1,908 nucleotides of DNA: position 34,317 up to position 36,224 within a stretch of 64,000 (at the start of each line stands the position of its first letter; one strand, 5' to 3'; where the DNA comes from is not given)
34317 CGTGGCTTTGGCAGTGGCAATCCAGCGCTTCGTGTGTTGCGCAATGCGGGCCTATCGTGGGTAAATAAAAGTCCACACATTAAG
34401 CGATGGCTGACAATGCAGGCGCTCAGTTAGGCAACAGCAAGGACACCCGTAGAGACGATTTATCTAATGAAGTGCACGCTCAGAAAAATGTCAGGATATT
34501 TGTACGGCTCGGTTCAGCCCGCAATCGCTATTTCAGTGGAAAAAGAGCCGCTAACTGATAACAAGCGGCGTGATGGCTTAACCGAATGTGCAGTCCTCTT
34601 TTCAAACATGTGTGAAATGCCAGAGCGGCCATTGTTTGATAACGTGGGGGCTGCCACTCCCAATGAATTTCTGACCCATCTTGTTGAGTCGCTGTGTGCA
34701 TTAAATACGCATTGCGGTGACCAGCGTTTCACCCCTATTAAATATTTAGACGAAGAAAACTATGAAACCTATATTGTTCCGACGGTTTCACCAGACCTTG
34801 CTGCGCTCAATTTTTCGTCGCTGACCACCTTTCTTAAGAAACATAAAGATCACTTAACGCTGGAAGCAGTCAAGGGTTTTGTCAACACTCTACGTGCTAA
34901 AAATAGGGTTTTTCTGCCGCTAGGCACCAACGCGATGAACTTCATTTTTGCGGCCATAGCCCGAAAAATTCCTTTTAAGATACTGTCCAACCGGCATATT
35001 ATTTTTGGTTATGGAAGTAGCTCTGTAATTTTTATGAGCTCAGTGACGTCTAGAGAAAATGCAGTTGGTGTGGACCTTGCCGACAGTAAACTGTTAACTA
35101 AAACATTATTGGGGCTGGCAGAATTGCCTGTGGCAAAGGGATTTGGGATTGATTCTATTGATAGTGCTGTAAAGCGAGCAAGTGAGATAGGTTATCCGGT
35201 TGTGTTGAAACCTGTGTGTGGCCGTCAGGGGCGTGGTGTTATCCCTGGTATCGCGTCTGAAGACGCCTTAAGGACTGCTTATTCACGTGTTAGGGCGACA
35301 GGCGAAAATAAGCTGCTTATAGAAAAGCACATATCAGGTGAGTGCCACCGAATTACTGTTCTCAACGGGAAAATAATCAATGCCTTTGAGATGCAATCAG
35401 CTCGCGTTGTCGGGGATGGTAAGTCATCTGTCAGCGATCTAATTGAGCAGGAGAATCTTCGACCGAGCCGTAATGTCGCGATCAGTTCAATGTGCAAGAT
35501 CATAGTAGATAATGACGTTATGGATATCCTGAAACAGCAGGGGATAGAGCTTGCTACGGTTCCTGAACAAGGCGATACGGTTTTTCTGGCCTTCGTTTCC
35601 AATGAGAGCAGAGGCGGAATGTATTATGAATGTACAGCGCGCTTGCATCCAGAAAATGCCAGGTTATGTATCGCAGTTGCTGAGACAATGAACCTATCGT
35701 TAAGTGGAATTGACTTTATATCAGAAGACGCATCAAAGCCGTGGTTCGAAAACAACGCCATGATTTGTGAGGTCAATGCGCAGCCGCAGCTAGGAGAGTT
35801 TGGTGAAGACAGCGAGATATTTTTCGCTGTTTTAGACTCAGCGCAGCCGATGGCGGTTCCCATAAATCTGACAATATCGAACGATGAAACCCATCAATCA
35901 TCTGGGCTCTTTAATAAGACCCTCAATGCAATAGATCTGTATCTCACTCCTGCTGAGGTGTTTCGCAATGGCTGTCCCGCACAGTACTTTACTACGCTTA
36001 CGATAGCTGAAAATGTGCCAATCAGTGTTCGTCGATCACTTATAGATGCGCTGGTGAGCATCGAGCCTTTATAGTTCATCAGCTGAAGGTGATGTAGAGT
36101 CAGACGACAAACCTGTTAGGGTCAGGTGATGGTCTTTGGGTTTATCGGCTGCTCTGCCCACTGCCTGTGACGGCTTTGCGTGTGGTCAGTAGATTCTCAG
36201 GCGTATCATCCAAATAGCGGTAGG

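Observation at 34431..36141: Low-GC single-gene islet: orphan cyanophycin-synthetase-like N+G (ATP-grasp) protein with no Mur-ligase-like M domain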

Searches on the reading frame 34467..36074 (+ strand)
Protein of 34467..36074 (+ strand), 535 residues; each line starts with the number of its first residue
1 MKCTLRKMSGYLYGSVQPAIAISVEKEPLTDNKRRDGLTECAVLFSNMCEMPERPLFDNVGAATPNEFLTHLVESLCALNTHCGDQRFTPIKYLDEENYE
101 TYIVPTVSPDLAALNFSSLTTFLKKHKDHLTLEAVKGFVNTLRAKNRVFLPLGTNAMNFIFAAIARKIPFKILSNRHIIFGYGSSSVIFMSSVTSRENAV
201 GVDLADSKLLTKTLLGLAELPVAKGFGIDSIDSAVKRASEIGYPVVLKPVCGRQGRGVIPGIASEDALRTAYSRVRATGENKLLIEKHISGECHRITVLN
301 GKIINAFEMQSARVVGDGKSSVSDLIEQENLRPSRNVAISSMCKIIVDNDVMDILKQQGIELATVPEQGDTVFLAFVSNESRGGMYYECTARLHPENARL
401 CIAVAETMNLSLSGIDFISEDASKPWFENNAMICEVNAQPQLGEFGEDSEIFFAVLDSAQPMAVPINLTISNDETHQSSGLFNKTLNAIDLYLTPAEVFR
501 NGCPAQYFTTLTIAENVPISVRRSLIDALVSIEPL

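Call 3: search_protein_families(library=pfam, proteins=[window:34467-36074:+], max_evalue=1)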
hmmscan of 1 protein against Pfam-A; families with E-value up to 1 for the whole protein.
window:34467-36074:+ (535 aa): 8 families
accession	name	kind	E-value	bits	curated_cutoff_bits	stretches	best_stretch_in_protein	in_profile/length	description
PF08443.16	RimK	-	9.2e-11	42.1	21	2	326-451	77-178/188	RimK-like ATP-grasp domain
PF02786.22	CPSase_L_D2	-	3.1e-07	30.5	19.8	1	212-294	6-94/211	Carbamoyl-phosphate synthase L chain, ATP binding domain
PF13549.11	ATP-grasp_5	-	0.00021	21.2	27.6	1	211-278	15-87/221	ATP-grasp domain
PF02222.28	ATP-grasp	-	0.014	15.5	27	1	218-290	6-77/179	ATP-grasp domain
PF02955.21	GSH-S_ATP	-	0.017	15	23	1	243-306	32-99/175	Prokaryotic glutathione synthetase, ATP-grasp domain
PF07478.18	Dala_Dala_lig_C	-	0.03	14.3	24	1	236-308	30-100/204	D-ala D-ala ligase C-terminus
PF14397.11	ATPgrasp_ST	-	0.039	13.6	31.4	1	203-267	17-85/278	Sugar-transfer associated ATP-grasp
PF13535.11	ATP-grasp_4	-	0.074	13.1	27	1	241-278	1-37/160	ATP-grasp domain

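Call 4: search_protein_families(library=ncbifam, proteins=[window:34467-36074:+], max_evalue=1)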
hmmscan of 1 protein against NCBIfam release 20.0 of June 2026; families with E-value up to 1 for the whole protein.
window:34467-36074:+ (535 aa): 32 families (the best 25 are shown)
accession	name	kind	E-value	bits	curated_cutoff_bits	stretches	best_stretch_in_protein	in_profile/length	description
TIGR02068.2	cya_phycin_syn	equivalog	6.2e-72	242.8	850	1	152-440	157-446/862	cyanophycin synthetase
NF010623.0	PRK14016.1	subfamily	1.4e-71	241.8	877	1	151-442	157-449/871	cyanophycin synthetase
TIGR03103.1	trio_acet_GNAT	equivalog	2.8e-34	118.6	569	1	176-442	266-524/547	N-acetylglutaminylglutamine synthetase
NF002688.0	PRK02471.1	equivalog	1.2e-31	109.9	425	1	159-442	438-729/756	bifunctional glutamate--cysteine ligase GshA/glutathione synthetase GshB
TIGR00768.1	rimK_fam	subfamily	3.5e-18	66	143.4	2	200-309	80-193/276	RimK family alpha-L-glutamate ligase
TIGR01435.1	glu_cys_lig_rel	equivalog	4.4e-16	58.3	656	1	190-440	452-695/719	bifunctional glutamate--cysteine ligase/glutathione synthetase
NF040720.1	MptN_Meth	equivalog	2e-14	53.4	350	2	201-307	95-203/291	tetrahydromethanopterin:alpha-L-glutamate ligase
NF002378.0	PRK01372.1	subfamily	3.4e-09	35.8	243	1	204-312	97-202/305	D-alanine--D-alanine ligase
TIGR02144.1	LysX_arch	equivalog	6.8e-09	35.2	275.6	1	202-270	82-149/281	lysine biosynthesis protein LysX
NF005525.0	PRK07178.1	equivalog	2.3e-07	29.9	768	1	218-294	125-207/471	acetyl-CoA carboxylase biotin carboxylase subunit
NF006406.0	PRK08654.1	equivalog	2.2e-06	26.5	739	1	202-294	110-208/499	acetyl-CoA carboxylase biotin carboxylase subunit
TIGR02712.1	urea_carbox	equivalog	5e-06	24.5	1303.85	1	217-283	124-190/1201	urea carboxylase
NF006286.0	PRK08462.1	equivalog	2.5e-05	23.3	740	1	208-298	118-215/445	acetyl-CoA carboxylase biotin carboxylase subunit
NF004085.0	PRK05586.1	equivalog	3.5e-05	22.9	723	1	205-294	113-208/448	acetyl-CoA carboxylase biotin carboxylase subunit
NF006367.0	PRK08591.1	subfamily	5.4e-05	22.1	597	1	215-294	123-208/451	acetyl-CoA carboxylase biotin carboxylase subunit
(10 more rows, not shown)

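Call 5: search_solved_structures(query=window:34467-36074:+, max_evalue=1, show_alignments=3)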
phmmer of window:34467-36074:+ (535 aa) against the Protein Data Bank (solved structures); distinct sequences matched with E-value up to 1: 70 (the best 60 are shown).
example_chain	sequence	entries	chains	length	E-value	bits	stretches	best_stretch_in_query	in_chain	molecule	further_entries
7lg5_A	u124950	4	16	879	1.6e-49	172.2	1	151-442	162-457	Cyanophycin synthase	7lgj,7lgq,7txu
7txv_A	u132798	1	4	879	1.6e-49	172.2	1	151-442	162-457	Cyanophycin synthase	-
7wac_A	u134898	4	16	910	2e-47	165.3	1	145-441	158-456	Cyanophycin synthase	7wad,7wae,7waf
7ta5_A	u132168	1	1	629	1.9e-46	162.1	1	149-442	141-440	Glutathione synthase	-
7lgm_A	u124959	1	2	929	9.5e-44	153.2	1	128-442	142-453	Cyanophycin synthase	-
7lgn_A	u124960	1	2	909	6.4e-42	147.2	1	151-442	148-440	Cyanophycin synthase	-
8fxh_A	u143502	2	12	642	2.8e-41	145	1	166-441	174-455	RimK domain-containing protein ATP-grasp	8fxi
3ln6_A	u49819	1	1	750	2.7e-20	75.9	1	159-441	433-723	Glutathione biosynthesis bifunctional protein gshAB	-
3ln7_A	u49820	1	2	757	8.3e-17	64.3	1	156-431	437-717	Glutathione biosynthesis bifunctional protein gshAB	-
9wkr_A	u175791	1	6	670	3.1e-06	29.5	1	182-309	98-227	Propionyl-CoA carboxylase alpha chain, mitochondrial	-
7ybu_A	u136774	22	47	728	3.6e-06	29.2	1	182-309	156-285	Propionyl-CoA carboxylase alpha chain, mitochondrial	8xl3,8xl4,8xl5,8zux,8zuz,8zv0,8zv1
8zuy_A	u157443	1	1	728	3.6e-06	29.2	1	182-309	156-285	Propionyl-CoA carboxylase alpha chain, mitochondrial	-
7kc7_A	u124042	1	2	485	4.1e-06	29.1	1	204-306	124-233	2-oxoglutarate carboxylase small subunit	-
7kbl_A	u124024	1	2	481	9e-06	27.9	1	204-306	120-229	2-oxoglutarate carboxylase small subunit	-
7kct_A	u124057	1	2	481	9e-06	27.9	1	204-306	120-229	2-oxoglutarate carboxylase small subunit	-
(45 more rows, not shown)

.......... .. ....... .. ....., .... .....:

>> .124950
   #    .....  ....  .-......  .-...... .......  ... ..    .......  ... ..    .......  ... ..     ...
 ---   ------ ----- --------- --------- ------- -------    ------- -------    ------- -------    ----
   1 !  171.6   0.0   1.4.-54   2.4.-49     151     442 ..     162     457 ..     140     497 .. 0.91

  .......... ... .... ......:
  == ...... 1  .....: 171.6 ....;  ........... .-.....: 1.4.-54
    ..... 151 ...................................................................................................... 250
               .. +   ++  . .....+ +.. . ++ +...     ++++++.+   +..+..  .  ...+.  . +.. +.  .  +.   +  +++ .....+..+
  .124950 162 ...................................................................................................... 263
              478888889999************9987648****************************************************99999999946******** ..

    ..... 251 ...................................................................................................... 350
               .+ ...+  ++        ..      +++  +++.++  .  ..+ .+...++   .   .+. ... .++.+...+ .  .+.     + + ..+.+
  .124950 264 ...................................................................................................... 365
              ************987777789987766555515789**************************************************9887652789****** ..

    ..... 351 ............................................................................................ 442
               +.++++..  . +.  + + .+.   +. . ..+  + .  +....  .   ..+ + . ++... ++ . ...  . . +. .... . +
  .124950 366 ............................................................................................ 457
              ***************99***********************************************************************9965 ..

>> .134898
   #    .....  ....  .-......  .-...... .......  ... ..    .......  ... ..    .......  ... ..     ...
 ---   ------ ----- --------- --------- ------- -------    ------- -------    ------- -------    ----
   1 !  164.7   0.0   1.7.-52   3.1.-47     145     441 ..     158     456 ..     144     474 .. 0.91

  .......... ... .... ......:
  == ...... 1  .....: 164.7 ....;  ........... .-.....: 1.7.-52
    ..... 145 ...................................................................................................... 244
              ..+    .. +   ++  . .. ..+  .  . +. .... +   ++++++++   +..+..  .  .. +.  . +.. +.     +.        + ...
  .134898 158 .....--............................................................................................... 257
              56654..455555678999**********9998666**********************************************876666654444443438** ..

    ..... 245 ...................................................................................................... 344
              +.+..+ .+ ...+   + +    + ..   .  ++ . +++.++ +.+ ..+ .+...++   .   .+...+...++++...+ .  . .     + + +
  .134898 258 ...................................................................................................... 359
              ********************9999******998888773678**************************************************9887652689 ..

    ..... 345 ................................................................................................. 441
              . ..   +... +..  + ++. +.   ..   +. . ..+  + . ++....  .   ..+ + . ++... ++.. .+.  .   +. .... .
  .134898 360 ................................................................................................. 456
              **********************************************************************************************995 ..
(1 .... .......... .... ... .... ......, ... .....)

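Call 6: find_homologous_proteins(query=window:34467-36074:+, max_evalue=0.00001)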
Query window:34467-36074:+ (535 aa): 107 proteins with E <= 0.00001 among 8000 candidates.
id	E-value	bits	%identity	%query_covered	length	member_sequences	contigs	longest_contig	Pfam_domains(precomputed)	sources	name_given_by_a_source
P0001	0.0e+0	1194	100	100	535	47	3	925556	PF02786.23,PF08443.17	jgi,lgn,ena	-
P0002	8.2e-114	399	41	100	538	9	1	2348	PF13549.12,PF08443.17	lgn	-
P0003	1.1e-113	399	41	97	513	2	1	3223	PF13549.12,PF02786.23,PF08443.17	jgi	-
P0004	3.3e-109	384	37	100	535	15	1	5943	PF13549.12,PF02786.23,PF02222.28,PF08443.17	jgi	jgi:D-alanine-D-alanine ligase-like ATP-grasp enzyme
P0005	9.7e-107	376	37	100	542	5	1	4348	PF13549.12,PF02786.23,PF08443.17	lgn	-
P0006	2.5e-106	375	41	99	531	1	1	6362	PF02955.22,PF02786.23,PF08443.17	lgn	-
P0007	3.2e-106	374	39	100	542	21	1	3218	PF13549.12,PF02786.23,PF08443.17,PF07478.19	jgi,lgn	jgi:D-alanine-D-alanine ligase-like ATP-grasp enzyme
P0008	2.1e-105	372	37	100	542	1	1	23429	PF13549.12,PF02786.23,PF08443.17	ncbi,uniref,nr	ncbi:acetate--CoA ligase family protein [Tateyamaria pelophila]|uniref:acetate--CoA ligase family pr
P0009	5.9e-103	363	38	100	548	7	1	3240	PF13549.12,PF02786.23,PF02222.28,PF08443.17,PF07478.19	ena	-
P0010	6.2e-103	363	37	100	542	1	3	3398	PF13549.12,PF02786.23,PF08443.17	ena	-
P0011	9.2e-103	363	39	100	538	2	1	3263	PF13549.12,PF02786.23,PF02222.28,PF08443.17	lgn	-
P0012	1.4e-101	359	36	100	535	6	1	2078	PF08443.17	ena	-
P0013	2.1e-101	358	38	100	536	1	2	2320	PF08443.17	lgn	-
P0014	9.8e-101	356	38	100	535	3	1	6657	PF13549.12,PF02786.23,PF02222.28,PF08443.17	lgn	-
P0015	1.6e-100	355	36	100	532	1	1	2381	PF13549.12,PF08443.17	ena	-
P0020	4.0e-94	334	36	100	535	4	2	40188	PF13549.12,PF02786.23,PF02222.28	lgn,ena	-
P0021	9.0e-94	333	36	97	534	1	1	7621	PF13549.12,PF02786.23,PF08443.17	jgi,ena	-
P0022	2.2e-93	332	35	100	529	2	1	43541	PF13549.12,PF08443.17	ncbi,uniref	ncbi:MAG: acetate--CoA ligase family protein [Marivita sp.]|uniref:acetate--CoA ligase family protei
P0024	1.9e-63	233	36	66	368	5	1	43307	PF13549.12,PF02786.23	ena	-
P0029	3.2e-47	180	36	60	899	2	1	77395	PF02955.22,PF18921.6,PF13549.12,PF02875.27,PF02786.23,PF08245.19,PF02222.28,PF08443.17,PF02655.20,PF07478.19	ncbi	ncbi:MAG: cyanophycin synthetase [Pseudomonadota bacterium]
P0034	8.6e-46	175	37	54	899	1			PF02955.22,PF18921.6,PF13549.12,PF02875.27,PF02786.23,PF08245.19,PF08443.17,PF07478.19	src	-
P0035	2.9e-45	173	37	54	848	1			PF02955.22,PF18921.6,PF13549.12,PF02875.27,PF02786.23,PF08245.19,PF08443.17,PF07478.19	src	-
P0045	4.7e-43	166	36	56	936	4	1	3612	PF02955.22,PF18921.6,PF13549.12,PF02875.27,PF02786.23,PF08245.19,PF02222.28,PF08443.17,PF07478.19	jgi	jgi:cyanophycin synthetase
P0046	8.6e-43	165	34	54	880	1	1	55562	PF18921.6,PF02875.27,PF02786.23,PF08245.19,PF02222.28,PF08443.17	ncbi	-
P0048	1.2e-42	164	33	57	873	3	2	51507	PF14397.12,PF18921.6,PF02875.27,PF02786.23,PF08245.19,PF08443.17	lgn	-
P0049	1.6e-41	161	35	51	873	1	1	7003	PF18921.6,PF02875.27,PF02786.23,PF08245.19,PF08443.17,PF07478.19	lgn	-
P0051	3.6e-41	160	36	54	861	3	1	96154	PF18921.6,PF02875.27,PF08245.19,PF08443.17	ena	-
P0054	1.9e-40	157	32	64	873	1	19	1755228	PF18921.6,PF02875.27,PF02786.23,PF08245.19,PF08443.17,PF07478.19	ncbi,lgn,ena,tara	tara:strand:- start:105701 stop:108322 length:2622 start_codon:yes stop_codon:yes gene_type:complete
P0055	3.8e-40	156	33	54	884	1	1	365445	PF18921.6,PF02875.27,PF02786.23,PF08245.19,PF02222.28,PF08443.17,PF01071.25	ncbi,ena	-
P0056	2.3e-39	154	34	54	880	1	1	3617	PF18921.6,PF02875.27,PF02786.23,PF08245.19,PF02222.28,PF08443.17,PF07478.19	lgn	-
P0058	6.0e-39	152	34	54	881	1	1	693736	PF02955.22,PF18921.6,PF13549.12,PF02875.27,PF02786.23,PF08245.19,PF02222.28,PF08443.17,PF01071.25,PF07478.19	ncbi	ncbi:MAG: cyanophycin synthetase [Minicystis sp.]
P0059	4.1e-38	150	31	70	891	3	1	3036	PF18921.6,PF02875.27,PF02786.23,PF08245.19,PF08443.17,PF02655.20,PF07478.19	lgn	-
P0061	7.5e-38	149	34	58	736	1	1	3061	PF18921.6,PF13549.12,PF02786.23,PF08245.19,PF02222.28,PF08443.17,PF01071.25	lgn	-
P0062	1.9e-37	147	33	54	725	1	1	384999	PF18921.6,PF13549.12,PF02786.23,PF08443.17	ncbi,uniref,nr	ncbi:cyanophycin synthetase [Massilia sp. MS-15]|uniref:cyanophycin synthetase n=1 Tax=Massilia sp. 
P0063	2.5e-37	147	35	54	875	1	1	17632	PF18921.6,PF02875.27,PF08245.19,PF02222.28,PF08443.17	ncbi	-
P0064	3.6e-37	146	35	54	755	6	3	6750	PF18921.6,PF13549.12,PF02786.23,PF02222.28,PF08443.17,PF01071.25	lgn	-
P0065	3.8e-37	146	33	54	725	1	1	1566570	PF18921.6,PF13549.12,PF02786.23,PF02222.28,PF08443.17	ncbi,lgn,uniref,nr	ncbi:cyanophycin synthetase [Massilia oculi]|uniref:Cyanophycin synthetase n=1 Tax=Massilia hydrophi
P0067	1.2e-36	145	34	54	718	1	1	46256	PF18921.6,PF13549.12,PF02786.23,PF02222.28,PF08443.17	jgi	jgi:cyanophycin synthetase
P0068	1.4e-36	144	34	54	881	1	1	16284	PF14397.12,PF18921.6,PF13549.12,PF02875.27,PF02786.23,PF08245.19,PF02222.28,PF08443.17,PF07478.19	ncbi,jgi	jgi:cyanophycin synthetase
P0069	3.1e-36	143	33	54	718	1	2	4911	PF18921.6,PF13549.12,PF02786.23,PF02222.28,PF08443.17,PF02655.20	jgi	jgi:cyanophycin synthetase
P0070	3.9e-36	143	35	54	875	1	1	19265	PF18921.6,PF02875.27,PF08245.19,PF02222.28,PF08443.17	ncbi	-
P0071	4.8e-36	143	33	54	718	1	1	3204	PF18921.6,PF13549.12,PF02786.23,PF08443.17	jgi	jgi:cyanophycin synthetase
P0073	8.2e-36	142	33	54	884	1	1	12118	PF18921.6,PF02875.27,PF02786.23,PF08245.19,PF02222.28,PF08443.17,PF07478.19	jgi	jgi:cyanophycin synthetase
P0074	9.1e-36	142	33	54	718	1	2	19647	PF18921.6,PF13549.12,PF02786.23,PF08443.17,PF02655.20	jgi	jgi:cyanophycin synthetase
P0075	9.1e-36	142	33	54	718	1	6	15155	PF18921.6,PF13549.12,PF02786.23,PF08443.17,PF02655.20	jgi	jgi:cyanophycin synthetase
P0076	1.3e-35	141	34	52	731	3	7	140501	PF18921.6,PF13549.12,PF02786.23,PF08245.19,PF08443.17,PF07478.19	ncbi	-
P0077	1.8e-35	141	30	74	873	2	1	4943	PF18921.6,PF02875.27,PF02786.23,PF08245.19,PF02222.28,PF08443.17,PF07478.19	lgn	-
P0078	1.8e-35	141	35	51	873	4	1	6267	PF18921.6,PF13549.12,PF02875.27,PF02786.23,PF08245.19,PF08443.17,PF07478.19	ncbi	-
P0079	1.9e-35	141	34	54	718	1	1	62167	PF18921.6,PF13549.12,PF02786.23,PF02222.28,PF08443.17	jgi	jgi:cyanophycin synthetase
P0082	5.4e-35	139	31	54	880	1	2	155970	PF18921.6,PF02875.27,PF02786.23,PF08245.19,PF02222.28,PF08443.17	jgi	jgi:cyanophycin synthetase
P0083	7.4e-35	139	32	54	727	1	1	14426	PF18921.6,PF13549.12,PF02786.23,PF08443.17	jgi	-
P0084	7.8e-35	139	31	54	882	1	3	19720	PF18921.6,PF02875.27,PF08245.19,PF02222.28,PF08443.17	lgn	-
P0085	1.7e-34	138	32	54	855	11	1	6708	PF18921.6,PF13549.12,PF02875.27,PF02786.23,PF08245.19,PF08443.17,PF07478.19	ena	-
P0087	4.8e-34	136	35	54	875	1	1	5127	PF18921.6,PF02875.27,PF02786.23,PF08245.19,PF02222.28,PF08443.17,PF07478.19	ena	-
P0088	8.5e-34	135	32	55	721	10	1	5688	PF18921.6,PF13549.12,PF02786.23,PF02222.28,PF08443.17,PF01071.25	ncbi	ncbi:MAG: cyanophycin synthetase [Pseudomonadota bacterium]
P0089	9.2e-34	135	34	54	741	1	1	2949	PF18921.6,PF13549.12,PF02786.23,PF08443.17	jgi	-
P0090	1.3e-33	135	35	54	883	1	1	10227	PF18921.6,PF02875.27,PF02786.23,PF08245.19,PF02222.28,PF08443.17,PF07478.19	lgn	-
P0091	2.4e-33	134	32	54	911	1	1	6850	PF18921.6,PF13549.12,PF02875.27,PF02786.23,PF08245.19,PF02222.28,PF08443.17,PF02655.20,PF07478.19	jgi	jgi:cyanophycin synthetase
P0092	3.3e-33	133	33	54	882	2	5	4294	PF18921.6,PF02875.27,PF02786.23,PF08245.19,PF02222.28,PF08443.17,PF07478.19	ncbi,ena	-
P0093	3.7e-33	133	33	54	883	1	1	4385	PF18921.6,PF02875.27,PF02786.23,PF08245.19,PF02222.28,PF08443.17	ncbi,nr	ncbi:MAG: cyanophycin synthetase [Bacteroidia bacterium]|nr:cyanophycin synthetase [Bacteroidia bact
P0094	3.7e-33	133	31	55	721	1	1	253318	PF18921.6,PF13549.12,PF02786.23,PF02222.28,PF08443.17,PF01071.25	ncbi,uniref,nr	ncbi:cyanophycin synthetase [Rugamonas apoptosis]|uniref:Cyanophycin synthetase n=1 Tax=Rugamonas ap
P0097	1.2e-31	128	33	54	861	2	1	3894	PF18921.6,PF02875.27,PF02786.23,PF08245.19,PF02222.28,PF08443.17,PF07478.19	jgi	jgi:cyanophycin synthetase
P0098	3.9e-31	127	33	54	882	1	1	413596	PF18921.6,PF02875.27,PF02786.23,PF08245.19,PF02222.28,PF08443.17,PF07478.19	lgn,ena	-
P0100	1.3e-30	125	31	55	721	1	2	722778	PF18921.6,PF13549.12,PF02786.23,PF08443.17,PF01071.25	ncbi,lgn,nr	ncbi:MAG: cyanophycin synthetase [Burkholderiaceae bacterium]|nr:cyanophycin synthetase [Burkholderi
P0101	4.1e-30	123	31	54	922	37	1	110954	PF02955.22,PF18921.6,PF13549.12,PF02875.27,PF02786.23,PF08245.19,PF02222.28,PF08443.17,PF02655.20,PF01071.25,PF07478.19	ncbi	ncbi:MAG: cyanophycin synthetase [Kouleothrix sp.]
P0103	8.3e-28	116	31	44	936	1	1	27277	PF18921.6,PF02875.27,PF08245.19,PF08443.17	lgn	-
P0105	9.6e-26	109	30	57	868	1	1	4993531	PF18921.6,PF02875.27,PF08245.19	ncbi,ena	-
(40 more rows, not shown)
